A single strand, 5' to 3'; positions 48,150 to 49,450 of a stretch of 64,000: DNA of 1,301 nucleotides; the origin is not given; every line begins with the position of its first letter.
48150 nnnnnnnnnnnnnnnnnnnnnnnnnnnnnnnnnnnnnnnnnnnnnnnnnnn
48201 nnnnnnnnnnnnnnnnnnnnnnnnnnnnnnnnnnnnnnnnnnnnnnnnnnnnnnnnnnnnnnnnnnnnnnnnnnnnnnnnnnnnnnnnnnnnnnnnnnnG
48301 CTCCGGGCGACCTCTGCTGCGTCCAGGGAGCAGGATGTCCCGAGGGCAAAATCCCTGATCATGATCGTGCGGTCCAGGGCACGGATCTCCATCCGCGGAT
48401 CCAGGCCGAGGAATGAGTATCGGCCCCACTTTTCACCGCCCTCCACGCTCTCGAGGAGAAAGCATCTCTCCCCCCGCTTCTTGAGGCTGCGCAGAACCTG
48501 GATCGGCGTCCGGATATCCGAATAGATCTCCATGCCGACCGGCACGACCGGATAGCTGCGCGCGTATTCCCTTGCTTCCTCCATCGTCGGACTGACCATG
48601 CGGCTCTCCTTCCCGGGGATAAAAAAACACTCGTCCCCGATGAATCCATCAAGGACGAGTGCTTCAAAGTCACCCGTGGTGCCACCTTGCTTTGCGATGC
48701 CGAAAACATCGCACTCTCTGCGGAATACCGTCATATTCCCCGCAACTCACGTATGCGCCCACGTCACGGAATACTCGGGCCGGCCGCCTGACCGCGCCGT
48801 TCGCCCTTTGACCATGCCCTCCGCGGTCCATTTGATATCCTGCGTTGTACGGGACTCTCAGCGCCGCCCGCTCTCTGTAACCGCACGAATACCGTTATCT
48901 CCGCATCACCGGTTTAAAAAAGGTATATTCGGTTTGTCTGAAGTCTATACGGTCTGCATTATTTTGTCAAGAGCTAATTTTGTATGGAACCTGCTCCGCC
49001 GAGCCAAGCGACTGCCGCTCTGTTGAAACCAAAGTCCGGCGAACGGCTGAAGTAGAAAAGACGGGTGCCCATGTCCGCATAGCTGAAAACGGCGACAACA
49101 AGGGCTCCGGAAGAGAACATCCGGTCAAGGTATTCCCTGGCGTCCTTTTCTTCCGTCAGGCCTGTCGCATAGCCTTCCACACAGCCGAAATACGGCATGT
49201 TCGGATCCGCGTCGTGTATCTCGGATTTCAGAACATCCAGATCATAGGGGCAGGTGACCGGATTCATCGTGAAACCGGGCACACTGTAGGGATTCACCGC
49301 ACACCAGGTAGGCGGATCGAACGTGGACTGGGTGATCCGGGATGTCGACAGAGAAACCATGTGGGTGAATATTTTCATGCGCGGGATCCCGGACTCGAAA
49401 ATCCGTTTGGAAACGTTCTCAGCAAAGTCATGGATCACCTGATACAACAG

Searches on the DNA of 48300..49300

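Call 21: search_rna_families(source=window, start=48300, end=49300, threshold=evalue, max_evalue=10, show_alignments=2)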
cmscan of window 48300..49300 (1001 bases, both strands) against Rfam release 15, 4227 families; matches with E-value up to 10: 7.
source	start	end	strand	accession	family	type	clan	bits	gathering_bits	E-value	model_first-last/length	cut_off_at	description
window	48648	48918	-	RF00230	T-box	Cis-reg; leader;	-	70.2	93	5.5e-15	1-219/219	no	T-box leader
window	48609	48665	+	RF00401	SNORA20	Gene; snRNA; snoRNA; HACA-box;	CL00030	18.6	60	3.8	1-128/128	no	Small nucleolar RNA SNORA20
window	48619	48665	-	RF03751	mir-7445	Gene; miRNA;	-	18.4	79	4.2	1-60/60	no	mir-7445 microRNA precursor family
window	48623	48666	-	RF03795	MIR6201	Gene; miRNA;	-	17.2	69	1.2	1-109/109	no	MIR6201 microRNA precursor family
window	48618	48666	-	RF02847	Ref64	Gene; sRNA;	-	17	44.3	4.2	1-69/69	no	Enterococcus sRNA 64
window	48891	48913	-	RF01014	mir-1306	Gene; miRNA;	-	15.1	70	4.7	26-48/72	no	mir-1306 microRNA precursor family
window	48625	48665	-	RF02505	Atu_L6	Gene; sRNA;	-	14.3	100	2.1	76-115/124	no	Rhizobiales sRNA Atu_L6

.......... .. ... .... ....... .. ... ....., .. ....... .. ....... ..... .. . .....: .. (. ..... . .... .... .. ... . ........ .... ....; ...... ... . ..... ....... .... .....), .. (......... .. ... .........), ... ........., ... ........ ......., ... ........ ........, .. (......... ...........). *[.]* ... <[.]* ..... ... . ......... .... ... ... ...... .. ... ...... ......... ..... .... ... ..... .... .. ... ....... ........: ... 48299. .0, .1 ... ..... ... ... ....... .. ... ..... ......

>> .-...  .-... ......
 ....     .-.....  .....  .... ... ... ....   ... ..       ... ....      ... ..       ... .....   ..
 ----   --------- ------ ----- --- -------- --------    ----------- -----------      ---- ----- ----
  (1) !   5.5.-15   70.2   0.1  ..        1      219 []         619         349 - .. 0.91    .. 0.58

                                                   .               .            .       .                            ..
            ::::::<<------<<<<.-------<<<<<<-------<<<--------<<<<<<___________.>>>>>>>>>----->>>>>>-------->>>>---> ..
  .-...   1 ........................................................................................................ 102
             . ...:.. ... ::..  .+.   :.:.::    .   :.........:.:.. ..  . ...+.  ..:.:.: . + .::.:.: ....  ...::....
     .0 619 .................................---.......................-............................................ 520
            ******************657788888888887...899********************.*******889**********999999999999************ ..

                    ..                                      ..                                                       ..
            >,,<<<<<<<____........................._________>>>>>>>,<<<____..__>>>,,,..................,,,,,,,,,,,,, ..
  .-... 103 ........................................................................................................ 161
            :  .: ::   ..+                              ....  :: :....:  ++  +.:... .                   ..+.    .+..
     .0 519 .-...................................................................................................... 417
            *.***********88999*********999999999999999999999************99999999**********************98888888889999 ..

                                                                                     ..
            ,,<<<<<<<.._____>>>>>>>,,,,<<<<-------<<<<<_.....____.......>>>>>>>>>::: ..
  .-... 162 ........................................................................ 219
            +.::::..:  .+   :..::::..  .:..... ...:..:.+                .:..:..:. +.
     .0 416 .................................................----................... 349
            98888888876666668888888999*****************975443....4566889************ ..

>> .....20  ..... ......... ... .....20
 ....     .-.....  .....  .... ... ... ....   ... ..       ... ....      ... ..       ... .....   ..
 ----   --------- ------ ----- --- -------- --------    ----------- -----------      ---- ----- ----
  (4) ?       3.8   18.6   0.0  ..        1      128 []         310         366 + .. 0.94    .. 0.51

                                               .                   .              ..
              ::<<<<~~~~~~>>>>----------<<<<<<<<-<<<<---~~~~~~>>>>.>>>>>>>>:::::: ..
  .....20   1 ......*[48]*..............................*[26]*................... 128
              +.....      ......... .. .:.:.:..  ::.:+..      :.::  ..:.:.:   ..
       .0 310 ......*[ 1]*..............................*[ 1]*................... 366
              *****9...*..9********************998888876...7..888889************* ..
